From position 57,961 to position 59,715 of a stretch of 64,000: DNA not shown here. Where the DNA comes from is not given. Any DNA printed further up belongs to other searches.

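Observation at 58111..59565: First gene of the operon is an HCO subunit-I paralog that has lost two of three CuB ligands but keeps the haem ligands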

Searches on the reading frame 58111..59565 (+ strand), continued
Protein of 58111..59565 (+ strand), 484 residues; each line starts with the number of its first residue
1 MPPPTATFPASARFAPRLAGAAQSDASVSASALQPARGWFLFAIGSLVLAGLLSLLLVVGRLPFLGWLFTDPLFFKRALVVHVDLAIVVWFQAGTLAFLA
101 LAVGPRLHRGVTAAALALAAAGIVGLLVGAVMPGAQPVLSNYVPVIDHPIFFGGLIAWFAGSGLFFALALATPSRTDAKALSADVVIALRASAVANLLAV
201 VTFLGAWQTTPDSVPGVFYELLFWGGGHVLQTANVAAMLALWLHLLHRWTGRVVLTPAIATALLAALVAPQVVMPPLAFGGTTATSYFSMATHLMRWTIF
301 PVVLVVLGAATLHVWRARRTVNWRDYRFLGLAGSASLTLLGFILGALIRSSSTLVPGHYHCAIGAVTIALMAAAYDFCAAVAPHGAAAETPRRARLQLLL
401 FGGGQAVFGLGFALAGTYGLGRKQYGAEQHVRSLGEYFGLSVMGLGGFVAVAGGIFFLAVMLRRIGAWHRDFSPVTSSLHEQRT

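Call 36: find_homologous_proteins(query=A3, max_evalue=1e-10)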
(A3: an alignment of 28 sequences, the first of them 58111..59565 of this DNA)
Query A3 (28 sequences) (484 aa, profile of the alignment): 1037 proteins with E <= 1e-10 among 8000 candidates; the best 120 are listed.
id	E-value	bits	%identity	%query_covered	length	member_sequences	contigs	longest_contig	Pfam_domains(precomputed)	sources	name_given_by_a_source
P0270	2.4e-156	539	45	96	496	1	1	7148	PF00115.26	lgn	-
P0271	9.1e-156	537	43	91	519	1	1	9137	PF00115.26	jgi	jgi:hypothetical protein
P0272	1.8e-155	536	43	95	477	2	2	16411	PF00115.26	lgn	-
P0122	2.8e-155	536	45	94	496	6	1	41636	PF00115.26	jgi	jgi:cytochrome c oxidase subunit 1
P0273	8.3e-155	534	44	93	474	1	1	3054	PF00115.26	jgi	jgi:cytochrome c oxidase subunit I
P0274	2.1e-154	533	45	91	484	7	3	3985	PF00115.26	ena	-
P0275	4.5e-154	532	45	97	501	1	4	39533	PF00115.26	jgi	jgi:cytochrome c oxidase subunit I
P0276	7.1e-154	531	43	91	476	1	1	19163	PF00115.26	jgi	jgi:cytochrome c oxidase subunit I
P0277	7.4e-154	531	46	95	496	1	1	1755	PF00115.26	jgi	jgi:hypothetical protein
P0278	8.6e-154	531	45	92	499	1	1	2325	PF00115.26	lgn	-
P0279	9.6e-154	531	45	92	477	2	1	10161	PF00115.26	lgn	-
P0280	2.4e-153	529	47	92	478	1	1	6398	PF00115.26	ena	-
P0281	3.3e-153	529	46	93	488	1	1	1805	PF00115.26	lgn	-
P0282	5.5e-153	528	47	90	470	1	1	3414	PF00115.26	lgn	-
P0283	6.0e-153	528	45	95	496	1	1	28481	PF00115.26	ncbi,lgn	-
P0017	8.0e-153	527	80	97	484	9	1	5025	PF00115.26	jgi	-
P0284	1.0e-152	527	47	85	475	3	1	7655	PF00115.26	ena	-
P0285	1.5e-152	527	46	93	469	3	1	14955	PF00115.26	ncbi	-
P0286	1.9e-152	526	49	91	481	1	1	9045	PF00115.26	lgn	-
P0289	3.0e-152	526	40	91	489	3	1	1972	PF00115.26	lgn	-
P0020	5.1e-152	525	79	97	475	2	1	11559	PF00115.26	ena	-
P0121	6.3e-152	525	51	91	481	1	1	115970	PF00115.26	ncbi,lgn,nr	ncbi:MAG: cbb3-type cytochrome c oxidase subunit I [Verrucomicrobia bacterium]|nr:cbb3-type cytochro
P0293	2.1e-151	523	48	95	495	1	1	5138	PF00115.26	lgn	-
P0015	2.3e-151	523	80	97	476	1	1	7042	PF00115.26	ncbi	-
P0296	2.5e-151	523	45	88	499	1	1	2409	PF00115.26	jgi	-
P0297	4.0e-151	522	46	90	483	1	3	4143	PF00115.26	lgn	-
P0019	4.4e-151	522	78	100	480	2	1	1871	PF00115.26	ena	-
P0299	6.4e-151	521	45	88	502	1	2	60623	PF00115.26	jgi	-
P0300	6.6e-151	521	44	93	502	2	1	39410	PF00115.26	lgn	-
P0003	7.3e-151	521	88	100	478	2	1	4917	PF00115.26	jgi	-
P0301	8.0e-151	521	46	88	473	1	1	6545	PF00115.26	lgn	-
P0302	1.1e-150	520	46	92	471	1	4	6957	PF00115.26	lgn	-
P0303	1.1e-150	520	46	92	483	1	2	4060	PF00115.26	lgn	-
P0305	2.4e-150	519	45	88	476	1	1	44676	PF00115.26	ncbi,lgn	ncbi:MAG: cbb3-type cytochrome c oxidase subunit I [Persicimonas sp.]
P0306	2.6e-150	519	45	92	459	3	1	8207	PF00115.26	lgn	-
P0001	2.9e-150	519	100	100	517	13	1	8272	PF00115.26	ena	-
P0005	4.2e-150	519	80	99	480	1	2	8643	PF00115.26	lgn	-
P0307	5.5e-150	518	46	89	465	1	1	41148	PF00115.26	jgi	-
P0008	5.7e-150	518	82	95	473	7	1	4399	PF00115.26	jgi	-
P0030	6.3e-150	518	83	91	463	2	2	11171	PF00115.26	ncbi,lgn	-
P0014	7.7e-150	518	80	97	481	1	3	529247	PF00115.26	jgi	jgi:cytochrome c oxidase subunit I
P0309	9.3e-150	517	47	83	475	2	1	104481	PF00115.26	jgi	-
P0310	1.1e-149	517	42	86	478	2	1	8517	PF00115.26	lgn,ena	-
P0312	1.8e-149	516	45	93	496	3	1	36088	PF00115.26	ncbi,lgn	-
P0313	1.8e-149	516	46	93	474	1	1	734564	PF00115.26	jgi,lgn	-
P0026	1.8e-149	516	77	100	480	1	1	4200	PF00115.26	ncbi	-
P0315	2.5e-149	516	48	86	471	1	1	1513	PF00115.26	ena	-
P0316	2.6e-149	516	44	94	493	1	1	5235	PF00115.26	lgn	-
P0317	2.6e-149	516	48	92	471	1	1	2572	PF00115.26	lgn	-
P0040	2.9e-149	516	78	97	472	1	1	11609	PF00115.26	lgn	-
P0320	4.8e-149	515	48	86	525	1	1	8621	PF00115.26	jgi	jgi:cytochrome c oxidase subunit I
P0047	5.0e-149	515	77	95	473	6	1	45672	PF00115.26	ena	-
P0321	5.7e-149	515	42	92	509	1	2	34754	PF00115.26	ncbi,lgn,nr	ncbi:MAG: cbb3-type cytochrome c oxidase subunit I [Verrucomicrobia bacterium]|nr:cbb3-type cytochro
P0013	6.4e-149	515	82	98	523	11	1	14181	PF00115.26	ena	-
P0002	7.1e-149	514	90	100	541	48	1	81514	PF00115.26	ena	-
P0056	8.9e-149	514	75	100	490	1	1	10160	PF00115.26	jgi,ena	-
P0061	1.1e-148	514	75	98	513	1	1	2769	PF00115.26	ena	-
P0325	1.2e-148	514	45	92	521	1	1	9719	PF00115.26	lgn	-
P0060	1.3e-148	514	75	99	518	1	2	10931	PF00115.26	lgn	-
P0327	1.3e-148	514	42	93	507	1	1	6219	PF00115.26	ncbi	ncbi:MAG: hypothetical protein ACK4UN_03540 [Limisphaerales bacterium]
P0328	1.8e-148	513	45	90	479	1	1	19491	PF00115.26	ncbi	-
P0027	1.8e-148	513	79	97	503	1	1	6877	PF00115.26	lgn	-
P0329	1.9e-148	513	45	98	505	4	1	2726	PF00115.26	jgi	jgi:cytochrome c oxidase subunit I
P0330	2.0e-148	513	45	90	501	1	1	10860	PF00115.26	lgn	-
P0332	4.9e-148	512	47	87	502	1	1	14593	PF00115.26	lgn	-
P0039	7.1e-148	511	80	94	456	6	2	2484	PF00115.26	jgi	jgi:hypothetical protein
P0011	7.4e-148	511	83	95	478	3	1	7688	PF00115.26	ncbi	-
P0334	7.4e-148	511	44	94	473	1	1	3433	PF00115.26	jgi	jgi:cytochrome c oxidase subunit 1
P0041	8.0e-148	511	79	96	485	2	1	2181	PF00115.26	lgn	-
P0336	8.7e-148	511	46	93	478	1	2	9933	PF00115.26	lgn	-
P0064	9.5e-148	511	75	97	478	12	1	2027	PF00115.26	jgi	jgi:cytochrome c oxidase subunit I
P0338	9.9e-148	511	44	92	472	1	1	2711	PF00115.26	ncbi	ncbi:MAG: cbb3-type cytochrome c oxidase subunit I [Bradymonadaceae bacterium]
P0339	1.1e-147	511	46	93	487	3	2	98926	-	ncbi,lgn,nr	ncbi:hypothetical protein L6R50_12950 [Myxococcota bacterium]|nr:hypothetical protein [Myxococcota b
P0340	1.3e-147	510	44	93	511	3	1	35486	PF00115.26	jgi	-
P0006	1.5e-147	510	84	93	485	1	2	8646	PF00115.26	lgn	-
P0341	1.6e-147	510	46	84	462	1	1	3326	PF00115.26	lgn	-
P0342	1.6e-147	510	51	90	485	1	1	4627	PF00115.26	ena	-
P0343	1.7e-147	510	44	95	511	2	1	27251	PF00115.26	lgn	-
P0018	1.8e-147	510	79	99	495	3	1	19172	PF00115.26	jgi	jgi:hypothetical protein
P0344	2.0e-147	510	47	90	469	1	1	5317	PF00115.26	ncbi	-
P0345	2.1e-147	510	47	83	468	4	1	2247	PF00115.26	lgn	-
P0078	2.1e-147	510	71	99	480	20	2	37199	PF00115.26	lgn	-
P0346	2.5e-147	509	44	87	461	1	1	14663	PF00115.26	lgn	-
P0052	3.1e-147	509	73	100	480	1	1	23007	PF00115.26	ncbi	ncbi:MAG: hypothetical protein ABI273_18255 [Lacunisphaera sp.]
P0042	3.4e-147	509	79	94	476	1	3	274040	PF00115.26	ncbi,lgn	-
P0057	3.7e-147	509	79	90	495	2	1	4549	PF00115.26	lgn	-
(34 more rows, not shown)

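Call 37: find_encoding_contigs(protein=P0305, flank=8000, max_places=2)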
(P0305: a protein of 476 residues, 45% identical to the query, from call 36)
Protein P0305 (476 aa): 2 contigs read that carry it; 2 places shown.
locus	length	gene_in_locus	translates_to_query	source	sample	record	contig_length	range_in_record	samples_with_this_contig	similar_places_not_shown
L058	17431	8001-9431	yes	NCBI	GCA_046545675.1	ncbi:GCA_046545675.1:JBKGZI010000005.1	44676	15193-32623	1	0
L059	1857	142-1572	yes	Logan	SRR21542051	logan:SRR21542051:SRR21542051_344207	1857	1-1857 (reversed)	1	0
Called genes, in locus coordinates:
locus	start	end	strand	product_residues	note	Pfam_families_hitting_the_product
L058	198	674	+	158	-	PF01814:Hemerythrin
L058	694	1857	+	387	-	PF05940:NnrS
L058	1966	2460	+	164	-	PF10027:DUF2269 (faint), PF05425:CopD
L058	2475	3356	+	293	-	PF01040:UbiA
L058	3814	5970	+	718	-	PF00989:PAS, PF08448:PAS_4, PF12860:PAS_7 (weak), PF13188:PAS_8 (weak), PF13426:PAS_9 (weak), PF00512:HisKA, PF02518:HATPase_c, PF00072:Response_reg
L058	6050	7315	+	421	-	PF02830:V4R (faint)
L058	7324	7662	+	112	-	-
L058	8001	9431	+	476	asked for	PF00115:COX1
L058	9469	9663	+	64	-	-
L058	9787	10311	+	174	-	PF00116:COX2 (faint)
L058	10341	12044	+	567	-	PF00115:COX1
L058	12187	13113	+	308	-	PF00578:AhpC-TSA (weak), PF02630:SCO1-SenC, PF08534:Redoxin (weak)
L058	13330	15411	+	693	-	PF00033:Cytochrome_B, PF14358:DUF4405 (weak), PF13631:Cytochrom_B_N_2, PF12838:Fer4_7, PF00037:Fer4 (weak), PF12837:Fer4_6 (weak), PF13187:Fer4_9 (weak), PF02662:FlpD, +2 more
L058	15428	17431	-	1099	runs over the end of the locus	PF02868:Peptidase_M4_C, PF02412:TSP_3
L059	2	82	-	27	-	?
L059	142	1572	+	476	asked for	PF00115:COX1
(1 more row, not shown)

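Call 38: find_encoding_contigs(protein=P0339, flank=8000, max_places=2)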
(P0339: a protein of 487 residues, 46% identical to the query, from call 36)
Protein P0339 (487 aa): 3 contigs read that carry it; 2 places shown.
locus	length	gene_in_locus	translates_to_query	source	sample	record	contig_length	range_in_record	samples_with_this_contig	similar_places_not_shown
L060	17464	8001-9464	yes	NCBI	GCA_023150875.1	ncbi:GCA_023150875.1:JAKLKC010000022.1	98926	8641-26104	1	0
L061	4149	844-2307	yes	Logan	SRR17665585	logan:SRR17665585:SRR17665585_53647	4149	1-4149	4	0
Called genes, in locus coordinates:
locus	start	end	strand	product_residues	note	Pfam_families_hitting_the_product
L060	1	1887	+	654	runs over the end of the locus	PF18764:nos_propeller, PF13473:Cupredoxin_1 (faint), PF00116:COX2 (weak)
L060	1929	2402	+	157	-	PF00034:Cytochrom_C, PF13442:Cytochrome_CBB3 (weak)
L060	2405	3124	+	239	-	-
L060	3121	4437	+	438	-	PF13229:Beta_helix, PF05048:NosD, PF13229:Beta_helix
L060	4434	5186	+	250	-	PF00005:ABC_tran, PF02463:SMC_N (faint), PF13304:AAA_21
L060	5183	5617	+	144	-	-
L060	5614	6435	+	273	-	PF12679:ABC2_membrane_2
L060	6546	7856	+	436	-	PF01212:Beta_elim_lyase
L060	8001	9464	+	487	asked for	-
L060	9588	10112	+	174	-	-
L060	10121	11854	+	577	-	PF00115:COX1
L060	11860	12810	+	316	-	PF00578:AhpC-TSA (weak), PF02630:SCO1-SenC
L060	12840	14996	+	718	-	PF00033:Cytochrome_B, PF13631:Cytochrom_B_N_2, PF00037:Fer4 (faint), PF12797:Fer4_2 (faint), PF12837:Fer4_6 (weak), PF12838:Fer4_7, PF13187:Fer4_9, PF02662:FlpD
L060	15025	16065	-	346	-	PF01040:UbiA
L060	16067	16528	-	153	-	PF02082:Rrf2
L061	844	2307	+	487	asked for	-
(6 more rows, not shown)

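Call 39: find_encoding_contigs(protein=P0313, flank=8000, max_places=2)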
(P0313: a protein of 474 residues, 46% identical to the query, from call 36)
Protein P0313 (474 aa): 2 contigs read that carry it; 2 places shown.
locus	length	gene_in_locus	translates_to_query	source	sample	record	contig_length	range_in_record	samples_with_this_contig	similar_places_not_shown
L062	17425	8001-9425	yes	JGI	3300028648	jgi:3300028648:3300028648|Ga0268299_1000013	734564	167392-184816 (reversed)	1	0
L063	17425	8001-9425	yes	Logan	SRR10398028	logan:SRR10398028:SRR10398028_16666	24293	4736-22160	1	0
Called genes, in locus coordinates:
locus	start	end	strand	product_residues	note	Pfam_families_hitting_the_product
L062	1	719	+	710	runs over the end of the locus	PF02927:CelD_N, PF00759:Glyco_hydro_9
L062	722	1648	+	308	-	PF13379:NMT1_2, PF09084:NMT1, PF12974:Phosphonate-bd (weak)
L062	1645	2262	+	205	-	PF00005:ABC_tran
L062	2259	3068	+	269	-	PF00528:BPD_transp_1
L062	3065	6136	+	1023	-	PF01869:BcrAD_BadFG, PF09989:DUF2229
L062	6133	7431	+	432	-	-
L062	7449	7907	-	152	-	PF02082:Rrf2, PF12802:MarR_2 (weak)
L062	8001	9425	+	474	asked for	PF00115:COX1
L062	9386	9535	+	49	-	-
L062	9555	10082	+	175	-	-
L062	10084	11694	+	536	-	PF00115:COX1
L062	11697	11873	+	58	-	-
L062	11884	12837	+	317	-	PF00578:AhpC-TSA, PF08534:Redoxin (weak), PF02630:SCO1-SenC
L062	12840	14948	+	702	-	PF00033:Cytochrome_B, PF13631:Cytochrom_B_N_2 (weak), PF00037:Fer4 (faint), PF12837:Fer4_6 (faint), PF12838:Fer4_7, PF13187:Fer4_9 (weak), PF02662:FlpD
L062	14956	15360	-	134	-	PF00581:Rhodanese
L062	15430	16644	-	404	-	PF13657:Couple_hipA, PF07804:HipA_C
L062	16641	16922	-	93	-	PF13560:HTH_31, PF01381:HTH_3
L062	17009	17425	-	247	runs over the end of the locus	PF10127:RlaP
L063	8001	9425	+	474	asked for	PF00115:COX1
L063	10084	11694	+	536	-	PF00115:COX1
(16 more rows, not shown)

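Call 46: search_solved_structures(query=A3, max_evalue=0.01, show_alignments=2)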
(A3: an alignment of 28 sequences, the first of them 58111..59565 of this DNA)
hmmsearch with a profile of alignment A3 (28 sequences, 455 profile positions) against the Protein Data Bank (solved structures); distinct sequences matched with E-value up to 0.01: 19.
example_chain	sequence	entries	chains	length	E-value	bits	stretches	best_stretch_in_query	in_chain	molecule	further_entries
4g7q_A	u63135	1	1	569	5e-17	64.9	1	14-453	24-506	Cytochrome c oxidase subunit 1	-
4g71_A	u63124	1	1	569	6.9e-17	64.5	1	14-453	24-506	Cytochrome c oxidase subunit 1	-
4g72_A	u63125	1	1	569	8.2e-17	64.2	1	14-453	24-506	Cytochrome c oxidase subunit 1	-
4faa_A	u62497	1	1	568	8.4e-17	64.2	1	14-453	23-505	Cytochrome c oxidase subunit 1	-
3s8g_A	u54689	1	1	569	8.6e-17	64.2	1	14-453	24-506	Cytochrome c oxidase subunit 1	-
4g70_A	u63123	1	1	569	9.8e-17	64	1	14-453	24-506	Cytochrome c oxidase subunit 1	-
4g7r_A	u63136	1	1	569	1.1e-16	63.9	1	14-453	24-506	Cytochrome c oxidase subunit 1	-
4g7s_A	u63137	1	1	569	1.1e-16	63.8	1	14-453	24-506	Cytochrome c oxidase subunit 1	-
3eh3_A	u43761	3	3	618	3.5e-16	62.1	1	14-453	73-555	Cytochrome c oxidase subunit 1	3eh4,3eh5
2qpd_A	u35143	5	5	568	4e-16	62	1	14-453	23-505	Cytochrome c oxidase subunit 1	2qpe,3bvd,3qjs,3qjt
1ehk_A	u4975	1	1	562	4.3e-16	61.9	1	14-453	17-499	BA3-TYPE CYTOCHROME-C OXIDASE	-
4fa7_A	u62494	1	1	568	4.4e-16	61.8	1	14-453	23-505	Cytochrome c oxidase subunit 1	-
1xme_A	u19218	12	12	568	4.4e-16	61.8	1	14-453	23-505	Cytochrome c oxidase polypeptide I | Cytochrome c oxidase subunit 1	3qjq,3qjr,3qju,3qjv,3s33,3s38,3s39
3s8f_A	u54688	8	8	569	4.5e-16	61.8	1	14-453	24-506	Cytochrome c oxidase subunit 1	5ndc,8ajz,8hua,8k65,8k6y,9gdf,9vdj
4gp4_A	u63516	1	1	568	5.1e-16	61.6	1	14-453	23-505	Cytochrome c oxidase subunit 1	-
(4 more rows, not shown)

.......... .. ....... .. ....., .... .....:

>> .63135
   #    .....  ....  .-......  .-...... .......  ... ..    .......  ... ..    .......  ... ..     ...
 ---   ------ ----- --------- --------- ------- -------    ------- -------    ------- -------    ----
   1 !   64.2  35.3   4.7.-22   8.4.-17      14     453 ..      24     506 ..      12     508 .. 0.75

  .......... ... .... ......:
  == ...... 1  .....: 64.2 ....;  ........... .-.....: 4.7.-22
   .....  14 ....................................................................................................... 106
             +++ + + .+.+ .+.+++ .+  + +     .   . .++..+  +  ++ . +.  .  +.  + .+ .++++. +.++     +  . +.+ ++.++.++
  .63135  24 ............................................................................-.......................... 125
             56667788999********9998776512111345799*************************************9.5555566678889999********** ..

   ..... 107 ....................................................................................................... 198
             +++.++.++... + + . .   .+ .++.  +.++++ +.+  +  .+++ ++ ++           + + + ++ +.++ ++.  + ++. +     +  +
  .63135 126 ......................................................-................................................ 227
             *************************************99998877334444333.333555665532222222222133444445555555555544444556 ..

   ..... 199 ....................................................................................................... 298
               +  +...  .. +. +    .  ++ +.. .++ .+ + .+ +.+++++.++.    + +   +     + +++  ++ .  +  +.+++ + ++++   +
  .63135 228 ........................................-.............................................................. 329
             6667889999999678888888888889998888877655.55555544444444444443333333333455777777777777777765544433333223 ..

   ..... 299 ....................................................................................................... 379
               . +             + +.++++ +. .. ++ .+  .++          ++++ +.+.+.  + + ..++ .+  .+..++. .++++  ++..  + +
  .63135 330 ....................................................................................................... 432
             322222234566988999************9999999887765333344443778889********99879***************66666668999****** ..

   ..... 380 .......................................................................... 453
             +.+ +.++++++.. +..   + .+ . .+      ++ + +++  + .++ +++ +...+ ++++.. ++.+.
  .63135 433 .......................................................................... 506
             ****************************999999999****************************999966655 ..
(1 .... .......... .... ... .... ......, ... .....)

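Call 50: find_encoding_contigs(protein=P0215, flank=7000, max_places=2)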
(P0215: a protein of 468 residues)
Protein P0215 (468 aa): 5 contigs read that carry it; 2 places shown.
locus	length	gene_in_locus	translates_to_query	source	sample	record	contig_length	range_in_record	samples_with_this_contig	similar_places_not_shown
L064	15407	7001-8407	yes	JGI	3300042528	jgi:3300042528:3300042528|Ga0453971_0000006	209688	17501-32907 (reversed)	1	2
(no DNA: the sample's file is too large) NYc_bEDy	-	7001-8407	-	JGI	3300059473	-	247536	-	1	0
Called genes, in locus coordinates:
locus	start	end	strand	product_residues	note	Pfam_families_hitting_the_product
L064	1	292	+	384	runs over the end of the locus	PF05940:NnrS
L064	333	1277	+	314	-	-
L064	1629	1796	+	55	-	-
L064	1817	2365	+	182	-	-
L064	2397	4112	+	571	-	PF00115:COX1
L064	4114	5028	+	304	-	PF00578:AhpC-TSA, PF02630:SCO1-SenC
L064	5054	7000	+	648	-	PF00033:Cytochrome_B, PF13631:Cytochrom_B_N_2, PF00037:Fer4 (faint), PF12837:Fer4_6 (faint), PF12838:Fer4_7 (weak), PF02662:FlpD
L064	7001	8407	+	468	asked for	-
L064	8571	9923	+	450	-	PF13609:Porin_4 (faint)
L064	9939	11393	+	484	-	PF07731:Cu-oxidase_2 (faint), PF07732:Cu-oxidase_3, PF00034:Cytochrom_C, PF13442:Cytochrome_CBB3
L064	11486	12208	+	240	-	PF03781:FGE-sulfatase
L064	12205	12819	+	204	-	PF02630:SCO1-SenC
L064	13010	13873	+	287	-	PF00027:cNMP_binding, PF13545:HTH_Crp_2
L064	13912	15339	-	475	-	PF12729:4HB_MCP_1, PF00015:MCPsignal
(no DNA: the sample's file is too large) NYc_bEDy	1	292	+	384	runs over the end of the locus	PF05940:NnrS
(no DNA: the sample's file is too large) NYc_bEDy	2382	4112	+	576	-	PF00115:COX1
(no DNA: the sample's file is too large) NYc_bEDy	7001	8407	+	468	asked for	-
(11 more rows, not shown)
